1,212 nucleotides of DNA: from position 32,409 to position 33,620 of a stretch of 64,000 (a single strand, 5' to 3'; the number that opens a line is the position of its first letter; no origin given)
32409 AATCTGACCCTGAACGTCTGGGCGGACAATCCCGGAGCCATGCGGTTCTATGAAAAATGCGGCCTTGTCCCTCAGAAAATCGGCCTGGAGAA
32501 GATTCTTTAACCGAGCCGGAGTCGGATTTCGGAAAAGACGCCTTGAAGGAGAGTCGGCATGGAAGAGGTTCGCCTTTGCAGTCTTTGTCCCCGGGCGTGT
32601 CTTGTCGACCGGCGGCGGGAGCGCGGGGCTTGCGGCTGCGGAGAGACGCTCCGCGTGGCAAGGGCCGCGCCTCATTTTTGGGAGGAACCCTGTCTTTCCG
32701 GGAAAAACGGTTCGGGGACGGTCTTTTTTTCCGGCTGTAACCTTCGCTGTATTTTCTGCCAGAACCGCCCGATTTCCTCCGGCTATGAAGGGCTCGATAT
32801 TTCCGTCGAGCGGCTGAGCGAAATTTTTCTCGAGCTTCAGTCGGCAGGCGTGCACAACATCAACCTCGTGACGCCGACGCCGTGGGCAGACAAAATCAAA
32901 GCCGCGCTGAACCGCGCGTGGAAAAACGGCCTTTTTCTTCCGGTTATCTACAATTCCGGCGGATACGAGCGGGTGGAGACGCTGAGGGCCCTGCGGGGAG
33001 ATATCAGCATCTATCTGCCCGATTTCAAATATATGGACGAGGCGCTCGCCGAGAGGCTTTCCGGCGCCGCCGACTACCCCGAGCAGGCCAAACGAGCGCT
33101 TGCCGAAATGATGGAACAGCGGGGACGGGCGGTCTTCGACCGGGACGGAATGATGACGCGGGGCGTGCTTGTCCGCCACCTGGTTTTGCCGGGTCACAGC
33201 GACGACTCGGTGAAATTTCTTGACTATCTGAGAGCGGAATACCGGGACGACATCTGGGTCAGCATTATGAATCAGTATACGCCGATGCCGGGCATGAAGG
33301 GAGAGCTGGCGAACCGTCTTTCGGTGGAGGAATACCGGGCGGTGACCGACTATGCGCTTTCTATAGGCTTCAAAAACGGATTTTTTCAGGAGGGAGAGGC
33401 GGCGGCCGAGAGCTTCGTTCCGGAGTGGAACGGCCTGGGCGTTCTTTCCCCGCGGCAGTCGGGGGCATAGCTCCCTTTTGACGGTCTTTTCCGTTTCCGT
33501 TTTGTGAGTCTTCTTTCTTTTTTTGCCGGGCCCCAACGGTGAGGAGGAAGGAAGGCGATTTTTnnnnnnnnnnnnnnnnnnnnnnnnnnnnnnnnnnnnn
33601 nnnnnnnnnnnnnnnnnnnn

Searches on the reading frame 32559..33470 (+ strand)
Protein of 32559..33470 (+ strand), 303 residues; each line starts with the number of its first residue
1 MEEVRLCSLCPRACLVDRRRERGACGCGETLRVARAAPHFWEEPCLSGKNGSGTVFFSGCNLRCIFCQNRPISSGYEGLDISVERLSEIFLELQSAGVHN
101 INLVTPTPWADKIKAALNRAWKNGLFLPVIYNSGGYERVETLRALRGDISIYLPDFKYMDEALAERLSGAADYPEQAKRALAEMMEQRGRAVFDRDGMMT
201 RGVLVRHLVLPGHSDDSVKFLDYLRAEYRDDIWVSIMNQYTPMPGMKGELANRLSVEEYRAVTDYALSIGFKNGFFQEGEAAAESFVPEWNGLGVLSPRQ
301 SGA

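Call 49: search_protein_families(library=pfam, proteins=[window:32559-33470:+], max_evalue=0.0001)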
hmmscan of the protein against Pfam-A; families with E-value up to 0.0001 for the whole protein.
window:32559-33470:+ (303 aa): 1 family
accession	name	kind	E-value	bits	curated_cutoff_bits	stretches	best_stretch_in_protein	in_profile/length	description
PF04055.27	Radical_SAM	-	4.6e-10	40.4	29.5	1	55-222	2-164/166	Radical SAM superfamily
